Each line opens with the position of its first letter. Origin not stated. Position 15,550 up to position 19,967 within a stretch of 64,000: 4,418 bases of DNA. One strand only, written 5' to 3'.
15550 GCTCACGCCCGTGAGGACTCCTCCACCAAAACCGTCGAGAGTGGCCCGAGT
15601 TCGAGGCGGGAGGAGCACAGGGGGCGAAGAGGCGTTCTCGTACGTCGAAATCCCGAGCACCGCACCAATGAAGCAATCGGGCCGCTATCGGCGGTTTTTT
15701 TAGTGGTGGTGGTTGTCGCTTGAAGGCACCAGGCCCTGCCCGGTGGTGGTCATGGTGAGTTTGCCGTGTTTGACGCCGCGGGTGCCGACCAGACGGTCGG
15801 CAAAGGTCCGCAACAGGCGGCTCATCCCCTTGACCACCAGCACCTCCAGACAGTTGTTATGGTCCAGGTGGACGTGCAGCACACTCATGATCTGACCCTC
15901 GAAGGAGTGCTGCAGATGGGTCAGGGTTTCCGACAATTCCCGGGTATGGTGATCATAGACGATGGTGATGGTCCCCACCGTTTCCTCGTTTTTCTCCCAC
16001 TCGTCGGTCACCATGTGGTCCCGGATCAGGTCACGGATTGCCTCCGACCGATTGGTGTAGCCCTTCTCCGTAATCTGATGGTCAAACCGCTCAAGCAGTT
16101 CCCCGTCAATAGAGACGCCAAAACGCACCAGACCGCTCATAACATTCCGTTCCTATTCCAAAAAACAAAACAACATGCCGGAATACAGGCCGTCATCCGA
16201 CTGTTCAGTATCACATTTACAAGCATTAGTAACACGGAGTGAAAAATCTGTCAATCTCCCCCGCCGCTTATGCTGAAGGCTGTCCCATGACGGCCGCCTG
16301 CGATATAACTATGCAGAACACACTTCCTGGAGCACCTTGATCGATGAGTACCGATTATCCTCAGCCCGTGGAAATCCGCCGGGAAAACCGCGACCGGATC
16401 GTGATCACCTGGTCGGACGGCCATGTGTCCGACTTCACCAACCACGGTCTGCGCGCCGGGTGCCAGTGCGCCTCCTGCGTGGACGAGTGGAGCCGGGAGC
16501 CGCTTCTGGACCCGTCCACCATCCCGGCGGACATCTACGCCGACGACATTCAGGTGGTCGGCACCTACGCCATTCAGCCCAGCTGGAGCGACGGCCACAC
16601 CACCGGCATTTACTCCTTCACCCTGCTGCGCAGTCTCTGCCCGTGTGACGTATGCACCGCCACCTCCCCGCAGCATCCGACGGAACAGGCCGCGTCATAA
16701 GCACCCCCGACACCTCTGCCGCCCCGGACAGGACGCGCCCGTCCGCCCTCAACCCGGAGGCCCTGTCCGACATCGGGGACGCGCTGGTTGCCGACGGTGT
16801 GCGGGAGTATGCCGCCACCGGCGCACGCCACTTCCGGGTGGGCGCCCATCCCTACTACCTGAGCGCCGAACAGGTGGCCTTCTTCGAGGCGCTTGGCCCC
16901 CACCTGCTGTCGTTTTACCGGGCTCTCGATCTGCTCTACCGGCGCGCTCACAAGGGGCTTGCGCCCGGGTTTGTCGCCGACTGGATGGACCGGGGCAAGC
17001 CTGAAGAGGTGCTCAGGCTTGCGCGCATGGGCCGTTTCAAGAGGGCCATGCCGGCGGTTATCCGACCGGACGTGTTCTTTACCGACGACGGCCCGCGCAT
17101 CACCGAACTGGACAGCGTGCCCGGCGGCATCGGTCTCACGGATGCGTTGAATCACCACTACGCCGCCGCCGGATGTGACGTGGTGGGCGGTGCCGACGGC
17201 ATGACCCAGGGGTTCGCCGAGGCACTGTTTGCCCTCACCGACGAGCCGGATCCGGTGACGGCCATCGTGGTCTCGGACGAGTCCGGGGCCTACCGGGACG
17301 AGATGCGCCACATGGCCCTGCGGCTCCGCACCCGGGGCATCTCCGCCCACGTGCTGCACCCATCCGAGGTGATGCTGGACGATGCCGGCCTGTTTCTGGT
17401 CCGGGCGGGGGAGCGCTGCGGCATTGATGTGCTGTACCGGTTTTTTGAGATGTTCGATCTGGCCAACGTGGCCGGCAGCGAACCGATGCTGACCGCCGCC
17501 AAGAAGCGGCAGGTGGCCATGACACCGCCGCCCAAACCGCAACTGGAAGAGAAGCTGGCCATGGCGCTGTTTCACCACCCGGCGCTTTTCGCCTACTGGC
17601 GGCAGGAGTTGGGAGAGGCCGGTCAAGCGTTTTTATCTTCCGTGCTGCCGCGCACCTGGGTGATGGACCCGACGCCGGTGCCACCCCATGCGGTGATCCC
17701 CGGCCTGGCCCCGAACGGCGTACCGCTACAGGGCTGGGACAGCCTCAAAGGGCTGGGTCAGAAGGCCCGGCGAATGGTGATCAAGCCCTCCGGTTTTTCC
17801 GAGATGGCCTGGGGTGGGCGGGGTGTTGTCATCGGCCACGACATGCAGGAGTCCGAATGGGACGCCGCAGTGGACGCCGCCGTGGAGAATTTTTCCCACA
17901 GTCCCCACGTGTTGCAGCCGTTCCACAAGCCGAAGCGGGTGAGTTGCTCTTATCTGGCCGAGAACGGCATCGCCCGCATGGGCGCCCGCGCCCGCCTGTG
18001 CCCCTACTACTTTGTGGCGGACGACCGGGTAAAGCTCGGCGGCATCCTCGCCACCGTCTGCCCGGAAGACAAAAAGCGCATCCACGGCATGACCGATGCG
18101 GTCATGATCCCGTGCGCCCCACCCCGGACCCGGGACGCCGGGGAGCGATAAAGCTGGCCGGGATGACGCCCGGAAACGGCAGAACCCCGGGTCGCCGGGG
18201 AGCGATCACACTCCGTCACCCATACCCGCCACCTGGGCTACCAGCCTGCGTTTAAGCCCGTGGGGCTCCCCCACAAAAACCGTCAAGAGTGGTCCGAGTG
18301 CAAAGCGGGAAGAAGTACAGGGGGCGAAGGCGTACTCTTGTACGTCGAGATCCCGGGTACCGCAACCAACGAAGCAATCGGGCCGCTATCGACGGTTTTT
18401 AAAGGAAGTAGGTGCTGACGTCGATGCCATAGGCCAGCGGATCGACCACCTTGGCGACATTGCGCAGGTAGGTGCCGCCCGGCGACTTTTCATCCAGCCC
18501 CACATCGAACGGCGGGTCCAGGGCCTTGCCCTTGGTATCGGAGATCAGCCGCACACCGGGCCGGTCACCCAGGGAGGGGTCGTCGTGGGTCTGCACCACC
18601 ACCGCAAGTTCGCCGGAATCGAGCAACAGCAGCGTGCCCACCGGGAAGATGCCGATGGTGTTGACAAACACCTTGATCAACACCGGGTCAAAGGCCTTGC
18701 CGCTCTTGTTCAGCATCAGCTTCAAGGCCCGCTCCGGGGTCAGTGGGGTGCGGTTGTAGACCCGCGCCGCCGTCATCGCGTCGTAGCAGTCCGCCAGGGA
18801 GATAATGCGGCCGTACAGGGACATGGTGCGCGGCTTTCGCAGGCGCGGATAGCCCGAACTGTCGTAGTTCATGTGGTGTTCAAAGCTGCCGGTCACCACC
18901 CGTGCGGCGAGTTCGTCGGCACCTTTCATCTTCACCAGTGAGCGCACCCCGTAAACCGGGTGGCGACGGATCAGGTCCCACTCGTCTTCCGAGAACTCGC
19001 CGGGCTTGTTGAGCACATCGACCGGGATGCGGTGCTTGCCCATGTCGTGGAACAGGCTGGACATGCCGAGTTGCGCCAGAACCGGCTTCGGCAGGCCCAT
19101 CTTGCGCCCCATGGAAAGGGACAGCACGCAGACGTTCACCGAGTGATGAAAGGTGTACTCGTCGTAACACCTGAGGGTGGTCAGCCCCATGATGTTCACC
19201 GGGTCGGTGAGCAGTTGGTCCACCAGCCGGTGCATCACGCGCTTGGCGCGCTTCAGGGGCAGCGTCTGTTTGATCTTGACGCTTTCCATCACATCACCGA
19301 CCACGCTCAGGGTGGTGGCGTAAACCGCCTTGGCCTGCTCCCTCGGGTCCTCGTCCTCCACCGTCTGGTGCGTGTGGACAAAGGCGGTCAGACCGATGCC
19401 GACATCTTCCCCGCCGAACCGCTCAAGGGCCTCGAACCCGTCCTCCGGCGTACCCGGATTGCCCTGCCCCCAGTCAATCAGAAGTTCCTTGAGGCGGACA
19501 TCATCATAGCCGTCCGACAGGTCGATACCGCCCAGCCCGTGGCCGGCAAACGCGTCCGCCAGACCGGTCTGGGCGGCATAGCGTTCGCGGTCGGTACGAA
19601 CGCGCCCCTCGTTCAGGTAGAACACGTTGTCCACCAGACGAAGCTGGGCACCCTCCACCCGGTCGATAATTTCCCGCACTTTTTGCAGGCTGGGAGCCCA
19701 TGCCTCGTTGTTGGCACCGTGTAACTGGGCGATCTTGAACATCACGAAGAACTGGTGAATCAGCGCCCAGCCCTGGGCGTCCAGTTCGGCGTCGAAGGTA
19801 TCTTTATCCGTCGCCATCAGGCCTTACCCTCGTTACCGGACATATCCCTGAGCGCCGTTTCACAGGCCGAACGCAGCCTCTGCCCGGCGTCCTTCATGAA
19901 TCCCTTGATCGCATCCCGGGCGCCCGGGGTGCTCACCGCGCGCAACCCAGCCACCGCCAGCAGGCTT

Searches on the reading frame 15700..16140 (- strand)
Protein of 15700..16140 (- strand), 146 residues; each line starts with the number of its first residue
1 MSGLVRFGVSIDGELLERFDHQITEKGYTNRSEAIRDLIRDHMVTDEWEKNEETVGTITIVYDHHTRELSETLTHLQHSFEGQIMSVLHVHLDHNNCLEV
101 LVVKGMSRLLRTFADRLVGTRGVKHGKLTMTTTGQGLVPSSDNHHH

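Call 53: search_protein_families(library=pfam, proteins=[window:15700-16140:-], max_evalue=0.00001)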
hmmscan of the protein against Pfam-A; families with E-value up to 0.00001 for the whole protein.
window:15700-16140:- (146 aa): 2 families
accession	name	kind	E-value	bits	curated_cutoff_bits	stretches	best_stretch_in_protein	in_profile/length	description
PF08753.17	NikR_C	-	1.7e-32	111.9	22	1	55-131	1-77/77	NikR C terminal nickel binding domain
PF01402.27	RHH_1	-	2.6e-06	27.6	20.5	1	6-42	1-36/39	Ribbon-helix-helix protein, copG family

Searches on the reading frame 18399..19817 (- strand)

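Call 53: search_protein_families(library=pfam, proteins=[window:18399-19817:-], max_evalue=0.00001)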
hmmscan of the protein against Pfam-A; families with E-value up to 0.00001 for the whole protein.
window:18399-19817:- (472 aa): 2 families
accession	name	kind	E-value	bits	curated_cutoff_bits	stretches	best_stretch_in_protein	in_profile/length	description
PF13487.12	HD_5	-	1.5e-23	83.9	27.2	1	220-379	12-169/170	HD domain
PF01966.28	HD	-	2.1e-11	44.5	22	1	222-348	1-116/116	HD domain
